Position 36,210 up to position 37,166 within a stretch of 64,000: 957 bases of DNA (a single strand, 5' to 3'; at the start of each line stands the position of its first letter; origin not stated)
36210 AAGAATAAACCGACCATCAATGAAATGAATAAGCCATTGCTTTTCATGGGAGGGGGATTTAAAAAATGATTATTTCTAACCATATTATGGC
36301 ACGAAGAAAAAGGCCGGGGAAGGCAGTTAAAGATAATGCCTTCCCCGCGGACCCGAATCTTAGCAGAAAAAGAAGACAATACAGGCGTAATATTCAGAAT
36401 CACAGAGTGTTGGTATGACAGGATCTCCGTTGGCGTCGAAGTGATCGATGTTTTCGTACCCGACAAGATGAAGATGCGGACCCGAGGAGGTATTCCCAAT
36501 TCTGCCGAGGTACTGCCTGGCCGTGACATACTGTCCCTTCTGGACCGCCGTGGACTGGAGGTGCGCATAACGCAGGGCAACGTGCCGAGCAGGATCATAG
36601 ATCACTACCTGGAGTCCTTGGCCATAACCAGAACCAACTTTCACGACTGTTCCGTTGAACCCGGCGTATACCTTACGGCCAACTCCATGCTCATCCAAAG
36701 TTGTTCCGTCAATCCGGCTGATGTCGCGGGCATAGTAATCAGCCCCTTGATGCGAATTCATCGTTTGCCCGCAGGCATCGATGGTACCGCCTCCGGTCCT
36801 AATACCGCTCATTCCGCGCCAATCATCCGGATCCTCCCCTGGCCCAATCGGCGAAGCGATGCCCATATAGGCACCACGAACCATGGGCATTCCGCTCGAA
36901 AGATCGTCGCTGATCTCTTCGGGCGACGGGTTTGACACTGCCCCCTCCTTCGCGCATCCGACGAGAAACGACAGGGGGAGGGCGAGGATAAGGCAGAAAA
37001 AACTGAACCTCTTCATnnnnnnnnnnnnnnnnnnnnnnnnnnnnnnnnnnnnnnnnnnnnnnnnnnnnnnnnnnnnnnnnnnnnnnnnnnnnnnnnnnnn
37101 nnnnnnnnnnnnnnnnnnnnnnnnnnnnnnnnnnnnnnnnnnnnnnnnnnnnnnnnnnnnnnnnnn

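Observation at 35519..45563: Accessory island enriched in secreted peptidoglycan hydrolases with mosaic GC content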

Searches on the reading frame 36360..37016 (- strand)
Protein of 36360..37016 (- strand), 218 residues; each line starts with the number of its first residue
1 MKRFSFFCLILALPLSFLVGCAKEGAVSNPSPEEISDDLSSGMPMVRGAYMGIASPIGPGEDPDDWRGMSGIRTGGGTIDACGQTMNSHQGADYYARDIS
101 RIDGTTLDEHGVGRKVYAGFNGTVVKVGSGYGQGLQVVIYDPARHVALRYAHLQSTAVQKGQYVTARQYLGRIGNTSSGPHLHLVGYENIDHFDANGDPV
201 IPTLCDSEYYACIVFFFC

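Call 4: search_protein_families(library=pfam, max_evalue=0.1, proteins=[window:36360-37016:-])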
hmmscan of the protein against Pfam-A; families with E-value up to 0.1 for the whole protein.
window:36360-37016:- (218 aa): 1 family
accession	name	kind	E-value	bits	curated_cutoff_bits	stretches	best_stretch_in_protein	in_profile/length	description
PF01551.29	Peptidase_M23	-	7.1e-15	55.4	28.7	1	112-189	12-90/96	Peptidase family M23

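Call 9: list_cluster_members(proteins=[window:35522-36256:-, window:36363-37016:-, window:37346-37945:-, window:38008-38625:-, window:38919-39557:-, window:39643-40341:-, window:40713-41336:-, window:41532-44270:-, window:44409-45563:-, window:31869-33140:-])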
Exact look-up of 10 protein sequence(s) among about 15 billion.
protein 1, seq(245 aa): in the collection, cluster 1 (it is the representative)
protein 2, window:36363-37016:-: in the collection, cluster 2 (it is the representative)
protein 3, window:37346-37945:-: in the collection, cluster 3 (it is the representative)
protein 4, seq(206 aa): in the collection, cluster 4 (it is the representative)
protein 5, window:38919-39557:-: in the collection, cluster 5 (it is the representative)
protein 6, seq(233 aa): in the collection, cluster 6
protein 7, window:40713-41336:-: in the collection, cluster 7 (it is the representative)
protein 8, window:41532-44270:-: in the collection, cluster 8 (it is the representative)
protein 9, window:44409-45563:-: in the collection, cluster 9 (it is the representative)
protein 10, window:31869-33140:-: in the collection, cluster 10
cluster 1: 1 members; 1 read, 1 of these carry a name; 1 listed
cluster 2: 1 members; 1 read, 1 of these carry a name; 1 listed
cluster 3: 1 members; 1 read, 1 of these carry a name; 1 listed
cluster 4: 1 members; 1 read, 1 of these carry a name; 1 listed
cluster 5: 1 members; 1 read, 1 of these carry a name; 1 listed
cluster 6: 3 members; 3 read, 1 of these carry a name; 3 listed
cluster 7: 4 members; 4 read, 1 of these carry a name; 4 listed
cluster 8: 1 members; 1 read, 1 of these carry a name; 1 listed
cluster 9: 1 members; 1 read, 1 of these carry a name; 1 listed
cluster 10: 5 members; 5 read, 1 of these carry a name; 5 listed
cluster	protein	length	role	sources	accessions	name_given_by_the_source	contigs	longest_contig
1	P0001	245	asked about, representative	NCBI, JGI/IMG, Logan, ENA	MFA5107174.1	MAG: hypothetical protein WC497_02490 [Patescibacteria group bacterium]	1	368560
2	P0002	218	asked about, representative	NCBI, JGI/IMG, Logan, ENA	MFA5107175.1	MAG: M23 family metallopeptidase [Patescibacteria group bacterium]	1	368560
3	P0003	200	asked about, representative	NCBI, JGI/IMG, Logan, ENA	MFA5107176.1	MAG: hypothetical protein WC497_02500 [Patescibacteria group bacterium]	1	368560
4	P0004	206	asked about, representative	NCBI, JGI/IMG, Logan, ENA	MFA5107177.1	MAG: hypothetical protein WC497_02505 [Patescibacteria group bacterium]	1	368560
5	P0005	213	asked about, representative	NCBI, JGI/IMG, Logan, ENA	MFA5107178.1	MAG: hypothetical protein WC497_02510 [Patescibacteria group bacterium]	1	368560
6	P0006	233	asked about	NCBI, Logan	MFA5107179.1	MAG: hypothetical protein WC497_02515 [Patescibacteria group bacterium]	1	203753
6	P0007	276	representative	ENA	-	-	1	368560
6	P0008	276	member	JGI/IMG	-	-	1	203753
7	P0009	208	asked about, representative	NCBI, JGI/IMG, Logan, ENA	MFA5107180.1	MAG: hypothetical protein WC497_02520 [Patescibacteria group bacterium]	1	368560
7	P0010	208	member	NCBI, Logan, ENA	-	-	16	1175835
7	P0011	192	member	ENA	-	-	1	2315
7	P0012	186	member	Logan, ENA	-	-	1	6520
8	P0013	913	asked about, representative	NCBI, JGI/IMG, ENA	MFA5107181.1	MAG: peptidoglycan DD-metalloendopeptidase family protein [Patescibacteria group ...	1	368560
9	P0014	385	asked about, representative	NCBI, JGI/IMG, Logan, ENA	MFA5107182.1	MAG: hypothetical protein WC497_02530 [Patescibacteria group bacterium]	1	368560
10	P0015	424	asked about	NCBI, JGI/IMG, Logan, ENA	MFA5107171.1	MAG: phosphopyruvate hydratase [Patescibacteria group bacterium]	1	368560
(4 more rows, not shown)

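Call 37: search_protein_families(library=ncbifam, max_evalue=0.01, proteins=[P0001, P0002, P0003, P0004, P0005, P0006, P0009, P0013, P0014])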
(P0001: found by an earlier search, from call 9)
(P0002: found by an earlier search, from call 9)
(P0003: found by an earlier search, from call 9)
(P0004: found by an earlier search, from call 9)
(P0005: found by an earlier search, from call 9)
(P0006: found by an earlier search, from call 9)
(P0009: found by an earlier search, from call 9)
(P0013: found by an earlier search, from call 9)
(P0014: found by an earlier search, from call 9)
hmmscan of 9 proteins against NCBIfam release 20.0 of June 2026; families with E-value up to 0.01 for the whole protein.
P0001 (245 aa): 0 families

P0002 (218 aa): 6 families
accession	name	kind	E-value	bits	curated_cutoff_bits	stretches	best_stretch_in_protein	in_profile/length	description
NF052336.1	PdgHdaseHSB100310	equivalog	3.2e-07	30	500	1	93-189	46-144/316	peptidoglycan hydrolase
NF052530.1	Heli_ShapePgp3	exception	7.7e-06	25.2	300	1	110-184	174-249/270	peptidoglycan metallopeptidase Pgp3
NF053824.1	PdgNdpepShyC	equivalog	0.00019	20.5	700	1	111-184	304-378/429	peptidoglycan DD-endopeptidase ShyC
NF040883.1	amid_act_ActS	equivalog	0.00036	19.9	375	1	113-178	146-211/242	amidase activator ActS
NF053825.1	PdgNdpepShyA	equivalog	0.00042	19.1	700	1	111-187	304-378/425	peptidoglycan DD-endopeptidase ShyA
NF008652.0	PRK11649.1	equivalog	0.00066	18.5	341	1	112-185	322-396/439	murein DD-endopeptidase MepM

P0003 (200 aa): 0 families

P0004 (206 aa): 0 families

P0005 (213 aa): 0 families

P0006 (233 aa): 0 families

P0009 (208 aa): 0 families

P0013 (913 aa): 15 families
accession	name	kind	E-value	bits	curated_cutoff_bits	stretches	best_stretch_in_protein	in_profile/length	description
NF033707.1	T9SS_sortase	equivalog_domain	4.3e-09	34.6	420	1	823-899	995-1076/1095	type IX secretion system sortase PorU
TIGR04183.1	Por_Secre_tail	domain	3.9e-08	33.2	23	1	830-911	2-71/72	T9SS type A sorting domain-containing protein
NF005176.1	PRK06655.1-1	equivalog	8.7e-07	29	230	1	843-906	92-155/197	flagellar hook assembly protein FlgD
NF053825.1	PdgNdpepShyA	equivalog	2.1e-06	26.7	700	1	69-150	304-379/425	peptidoglycan DD-endopeptidase ShyA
NF008652.0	PRK11649.1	equivalog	4e-06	25.8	341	1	70-150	322-396/439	murein DD-endopeptidase MepM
NF052336.1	PdgHdaseHSB100310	equivalog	4.6e-06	26.2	500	1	64-156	60-146/316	peptidoglycan hydrolase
NF052530.1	Heli_ShapePgp3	exception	1.2e-05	24.6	300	1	69-149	175-249/270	peptidoglycan metallopeptidase Pgp3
NF040883.1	amid_act_ActS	equivalog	1.7e-05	24.2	375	1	70-150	145-219/242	amidase activator ActS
NF053824.1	PdgNdpepShyC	equivalog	3.5e-05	22.9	700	1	70-150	305-379/429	peptidoglycan DD-endopeptidase ShyC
NF052323.1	T9SSA_dep_M6i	equivalog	3.8e-05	21.8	600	1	831-910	962-1037/1043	T9SS-dependent M6-like inactivated metalloprotease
NF052228.1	T9SS_PorZ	equivalog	6.6e-05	21.5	260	1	821-897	668-739/757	type IX secretion system anionic LPS delivery protein PorZ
NF009276.0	PRK12633.1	equivalog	0.0001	22.1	383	1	846-899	127-180/234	flagellar basal body rod modification protein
NF008123.1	PRK10871.1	equivalog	0.0002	20.9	311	1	71-150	275-348/365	murein hydrolase activator NlpD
NF038113.1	T9SSA_dep_M36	equivalog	0.00041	18.6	885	1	824-911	790-868/869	T9SS-dependent M36 family metallopeptidase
NF008644.1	PRK11637.1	equivalog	0.0028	16.7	270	1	76-158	301-378/385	murein hydrolase activator EnvC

P0014 (385 aa): 2 families
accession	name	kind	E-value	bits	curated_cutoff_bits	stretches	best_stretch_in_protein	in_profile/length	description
TIGR03931.1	T7SS_Rv3446c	hypoth_equivalog_domain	3e-05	24.4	47.6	1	13-107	2-91/194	type VII secretion-associated protein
NF040946.1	PSII_PsbP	equivalog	0.00042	20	60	0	66-102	20-56/180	photosystem II reaction center PsbP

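Call 61: search_protein_families(library=pfam, max_evalue=1, proteins=[L011:4616-5257:+, L014:6889-7599:+, L015:4982-5701:+, L015:3115-3744:+, L016:4921-5568:+, L017:591-1337:+, L018:2079-3242:+, L018:4724-5317:+, L001:5813-6511:+, L011:7986-9065:+])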
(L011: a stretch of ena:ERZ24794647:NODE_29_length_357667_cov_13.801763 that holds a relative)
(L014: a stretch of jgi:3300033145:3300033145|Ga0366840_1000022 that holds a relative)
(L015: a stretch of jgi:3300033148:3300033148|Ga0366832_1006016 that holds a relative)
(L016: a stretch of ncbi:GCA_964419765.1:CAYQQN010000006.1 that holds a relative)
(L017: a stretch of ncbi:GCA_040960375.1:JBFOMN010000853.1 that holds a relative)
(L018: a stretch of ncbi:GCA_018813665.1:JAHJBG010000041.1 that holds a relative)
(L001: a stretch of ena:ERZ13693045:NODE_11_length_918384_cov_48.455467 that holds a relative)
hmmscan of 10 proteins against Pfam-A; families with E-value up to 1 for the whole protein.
L011:4616-5257:+ (213 aa): 3 families
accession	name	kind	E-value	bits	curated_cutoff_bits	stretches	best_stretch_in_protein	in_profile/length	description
PF09716.15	ETRAMP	-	0.04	14.4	29.1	1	1-42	1-30/81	Malarial early transcribed membrane protein (ETRAMP)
PF16872.10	putAbiC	-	0.077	14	22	1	182-210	13-46/80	Putative phage abortive infection protein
PF00886.24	Ribosomal_S16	-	0.15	12.4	27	1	93-108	26-41/62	Ribosomal protein S16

L014:6889-7599:+ (236 aa): 3 families
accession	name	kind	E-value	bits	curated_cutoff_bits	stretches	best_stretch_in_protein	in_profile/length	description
PF18933.6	PsbP_2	-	8.5e-05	23.1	27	1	14-222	4-183/184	PsbP-like protein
PF20377.3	DUF6672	-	0.12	12.6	24.3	1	3-30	5-32/152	Family of unknown function (DUF6672)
PF11837.13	INV_N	-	0.25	12.3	27.8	1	8-63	24-81/109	Beta-fructofuranosidase, N-terminal domain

L015:4982-5701:+ (239 aa): 3 families
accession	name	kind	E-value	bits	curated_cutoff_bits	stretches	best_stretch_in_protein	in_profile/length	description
PF18933.6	PsbP_2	-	8.1e-06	26.4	27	1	16-225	4-184/184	PsbP-like protein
PF09716.15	ETRAMP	-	0.056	13.9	29.1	1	3-36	48-81/81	Malarial early transcribed membrane protein (ETRAMP)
PF09889.16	DUF2116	-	0.5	10.8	26.8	1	5-28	32-57/59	Probable treble clef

L015:3115-3744:+ (209 aa): 5 families
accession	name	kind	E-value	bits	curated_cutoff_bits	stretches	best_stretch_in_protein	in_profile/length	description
PF07790.16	Pilin_N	-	0.015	16.6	25.2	1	12-50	9-47/78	Archaeal Type IV pilin, N-terminal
PF13967.11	RSN1_TM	-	0.018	15.1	27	1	15-49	5-39/156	Late exocytosis, associated with Golgi transport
PF13800.11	Sigma_reg_N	-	0.03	15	26.3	1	11-65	15-73/91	Sigma factor regulator N-terminal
PF25184.1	YxzE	-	0.097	14.1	40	1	13-61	3-47/65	YxzE-like putative bacteriocin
PF11337.13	DUF3139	-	0.22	12.5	27.3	1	12-53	4-45/83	Protein of unknown function (DUF3139)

L016:4921-5568:+ (215 aa): 2 families
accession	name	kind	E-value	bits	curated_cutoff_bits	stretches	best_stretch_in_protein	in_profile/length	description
PF06072.16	Herpes_US9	-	0.12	12.8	23.7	1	4-25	37-58/61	Alphaherpesvirus tegument protein US9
PF13663.11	DUF4148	-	0.16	12.8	27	1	1-40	1-38/62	Domain of unknown function (DUF4148)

L017:591-1337:+ (248 aa): 8 families
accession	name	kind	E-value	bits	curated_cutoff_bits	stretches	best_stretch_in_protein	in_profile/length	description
PF18933.6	PsbP_2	-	0.0028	18.1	27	1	86-125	28-69/184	PsbP-like protein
PF19168.5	DUF5850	-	0.036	15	25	1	20-101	4-84/171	Family of unknown function (DUF5850)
PF21827.1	New_glue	-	0.036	14.2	31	1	21-80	6-63/94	New glue protein family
PF19721.4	DUF6215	-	0.14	12.2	27.1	1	9-48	2-41/135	Family of unknown function (DUF6215)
PF09911.14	DUF2140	-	0.15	12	34.3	1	10-74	2-66/187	Uncharacterized protein conserved in bacteria (DUF2140)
PF12072.13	RNase_Y_N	-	0.17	11.8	32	1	16-48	2-34/201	RNase Y N-terminal region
PF03833.19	PolC_DP2_N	-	0.21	11.2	24.3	1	53-95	82-124/271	DNA polymerase II large subunit DP2, N-terminal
PF20187.3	DUF6550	-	0.5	11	27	1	15-97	17-95/190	Family of unknown function (DUF6550)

L018:2079-3242:+ (387 aa): 0 families

L018:4724-5317:+ (197 aa): 1 family
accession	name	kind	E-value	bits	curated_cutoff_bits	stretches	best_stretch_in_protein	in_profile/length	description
PF12704.14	MacB_PCD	-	0.13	12.9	27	1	7-150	9-114/207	MacB-like periplasmic core domain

L001:5813-6511:+ (232 aa): 4 families
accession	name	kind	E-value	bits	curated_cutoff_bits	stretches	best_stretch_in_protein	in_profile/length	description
PF18933.6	PsbP_2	-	0.00067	20.1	27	1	37-101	14-77/184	PsbP-like protein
PF07790.16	Pilin_N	-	0.0097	17.2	25.2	1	13-62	9-58/78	Archaeal Type IV pilin, N-terminal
PF10907.13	DUF2749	-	0.067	13.7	25.5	1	14-54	7-49/72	Protein of unknown function (DUF2749)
PF03493.23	BK_channel_a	-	0.088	13.6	26.8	1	121-167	28-73/90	Calcium-activated BK potassium channel alpha subunit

L011:7986-9065:+ (359 aa): 2 families
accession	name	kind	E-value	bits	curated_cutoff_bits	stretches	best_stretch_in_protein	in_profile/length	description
PF01789.22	PsbP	-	0.0078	16.7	23.5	1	222-273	4-53/155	PsbP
PF18933.6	PsbP_2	-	0.059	13.8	27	1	221-244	44-67/184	PsbP-like protein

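Call 62: search_protein_families(library=phrogs, max_evalue=0.001, proteins=[P0001, P0002, P0003, P0004, P0005, P0006, P0009, P0013, P0014])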
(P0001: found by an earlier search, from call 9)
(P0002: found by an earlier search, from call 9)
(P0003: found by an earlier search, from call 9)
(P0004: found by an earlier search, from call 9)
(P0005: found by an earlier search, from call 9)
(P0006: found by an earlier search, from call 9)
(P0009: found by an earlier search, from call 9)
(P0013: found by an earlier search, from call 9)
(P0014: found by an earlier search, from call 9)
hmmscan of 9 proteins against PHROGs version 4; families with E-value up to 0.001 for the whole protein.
P0001 (245 aa): 0 families

P0002 (218 aa): 9 families
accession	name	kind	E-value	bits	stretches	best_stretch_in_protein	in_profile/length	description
phrog_7767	-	other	3.9e-10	40.8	1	88-185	20-105/194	metallo-endopeptidase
phrog_6700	-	lysis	2.7e-09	35.5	1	111-196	2634-2721/2898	endolysin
phrog_3084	-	lysis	1.9e-07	31.5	1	103-189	25-119/468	endolysin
phrog_10030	-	tail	7.8e-07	27.7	1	93-184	1905-2003/2105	tail length tape measure protein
phrog_880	-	lysis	1.4e-05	25.7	1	112-187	38-120/435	endolysin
phrog_3578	-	lysis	1.5e-05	25.5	1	144-184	293-334/405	endolysin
phrog_21656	-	other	3.5e-05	23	1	113-184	647-727/1022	peptidase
phrog_14988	-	other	3.6e-05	24.6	1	97-184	28-124/272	peptidase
phrog_4070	-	tail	0.00014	21.2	1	113-188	635-711/989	tail length tape measure protein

P0003 (200 aa): 0 families

P0004 (206 aa): 0 families

P0005 (213 aa): 0 families

P0006 (233 aa): 1 family
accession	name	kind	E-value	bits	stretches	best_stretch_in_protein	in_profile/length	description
phrog_10051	-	lysis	0.0002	21.7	1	141-203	347-410/455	endolysin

P0009 (208 aa): 0 families

P0013 (913 aa): 10 families
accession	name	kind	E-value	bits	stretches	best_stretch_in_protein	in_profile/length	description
phrog_7767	-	other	7.7e-11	43.1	1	69-152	29-107/194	metallo-endopeptidase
phrog_10030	-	tail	3.9e-09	35.4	1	30-157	1881-2011/2105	tail length tape measure protein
phrog_6700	-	lysis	6.9e-08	30.9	1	68-153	2633-2713/2898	endolysin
phrog_14988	-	other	2.7e-07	31.6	1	72-152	45-127/272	peptidase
phrog_28394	-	unknown function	8.9e-07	29.4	1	68-154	210-291/303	-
phrog_28672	-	other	1.9e-06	27.7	1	50-151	277-373/397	metallo-endopeptidase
phrog_8537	-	unknown function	1.3e-05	25.7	1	108-162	56-109/384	-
phrog_880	-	lysis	0.00068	20.1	0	63-152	31-120/435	endolysin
phrog_4070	-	tail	0.00086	18.5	0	100-157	659-715/989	tail length tape measure protein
phrog_3578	-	lysis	0.001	19.6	0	114-149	300-334/405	endolysin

P0014 (385 aa): 0 families

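Call 75: search_protein_families(library=pfam, max_evalue=0.001, proteins=[L020:1670-4231:-, L020:4243-4878:-, L020:4926-5501:-, L020:6934-8073:+, L020:8861-10069:-, L020:10595-12013:-, L020:1257-1673:-, L020:5836-6474:+])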
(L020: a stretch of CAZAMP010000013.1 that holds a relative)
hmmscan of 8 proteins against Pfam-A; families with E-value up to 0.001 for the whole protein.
L020:1670-4231:- (853 aa): 8 families
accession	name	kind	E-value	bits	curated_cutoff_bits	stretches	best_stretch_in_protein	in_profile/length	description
PF10412.15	TrwB_AAD_bind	-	1.8e-14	53.9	20.5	2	442-535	11-98/387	Type IV secretion-system coupling protein DNA-binding domain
PF01935.23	DUF87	-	2.9e-08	34.5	23.2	1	436-519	12-90/220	Helicase HerA, central domain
PF13401.12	AAA_22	-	5.2e-05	24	27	0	445-470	4-29/130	AAA domain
PF12696.13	TraG-D_C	-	0.0001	22.7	22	1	712-777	3-70/126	TraM recognition site of TraD and TraG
PF01580.24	FtsK_SpoIIIE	-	0.00033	20.6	24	1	431-468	25-61/221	FtsK/SpoIIIE family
PF24389.1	ORC-CDC6-like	-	0.00046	19.5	27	1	439-472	25-58/571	ORC-CDC6-like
PF00005.33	ABC_tran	-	0.00087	20.3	25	0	447-469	12-34/137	ABC transporter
PF05872.18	HerA_C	-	0.00097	18.3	22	0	434-487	9-62/502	Helicase HerA-like C-terminal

L020:4243-4878:- (211 aa): 0 families

L020:4926-5501:- (191 aa): 1 family
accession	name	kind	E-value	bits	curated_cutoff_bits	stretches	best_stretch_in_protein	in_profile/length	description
PF04542.20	Sigma70_r2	-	4.6e-05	23.6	24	1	24-80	9-60/71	Sigma-70 region 2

L020:6934-8073:+ (379 aa): 0 families

L020:8861-10069:- (402 aa): 0 families

L020:10595-12013:- (472 aa): 0 families

L020:1257-1673:- (138 aa): 0 families

L020:5836-6474:+ (212 aa): 1 family
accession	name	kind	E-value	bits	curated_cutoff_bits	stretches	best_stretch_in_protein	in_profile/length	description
PF05257.22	CHAP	-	0.0006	20.7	26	1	109-187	7-81/81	CHAP domain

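Call 76: search_protein_families(library=pfam, max_evalue=0.01, proteins=[L023:2776-3348:+, L023:4410-5075:+, L027:4003-4695:+, L016:2548-3120:+, L023:5653-6498:+, L027:5557-6366:+, L026:47-802:+, L022:2314-3246:+, L022:494-1138:+, L001:11670-12815:+])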
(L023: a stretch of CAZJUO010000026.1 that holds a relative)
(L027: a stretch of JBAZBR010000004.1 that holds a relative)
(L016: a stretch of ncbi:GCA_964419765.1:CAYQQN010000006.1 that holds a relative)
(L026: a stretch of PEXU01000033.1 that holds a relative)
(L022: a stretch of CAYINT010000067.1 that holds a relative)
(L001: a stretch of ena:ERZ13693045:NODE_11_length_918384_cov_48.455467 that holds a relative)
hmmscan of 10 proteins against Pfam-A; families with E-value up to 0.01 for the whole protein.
L023:2776-3348:+ (190 aa): 0 families

L023:4410-5075:+ (221 aa): 0 families

L027:4003-4695:+ (230 aa): 0 families

L016:2548-3120:+ (190 aa): 0 families

L023:5653-6498:+ (281 aa): 0 families

L027:5557-6366:+ (269 aa): 1 family
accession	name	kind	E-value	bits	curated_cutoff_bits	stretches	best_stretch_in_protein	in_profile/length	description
PF05257.22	CHAP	-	0.00012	22.9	26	1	142-214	4-71/81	CHAP domain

L026:47-802:+ (251 aa): 0 families

L022:2314-3246:+ (310 aa): 0 families

L022:494-1138:+ (214 aa): 0 families

L001:11670-12815:+ (381 aa): 1 family
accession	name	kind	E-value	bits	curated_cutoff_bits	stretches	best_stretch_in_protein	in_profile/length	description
PF00930.27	DPPIV_N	-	3.3e-06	26.5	22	0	262-324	26-82/354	Dipeptidyl peptidase IV (DPP IV) N-terminal region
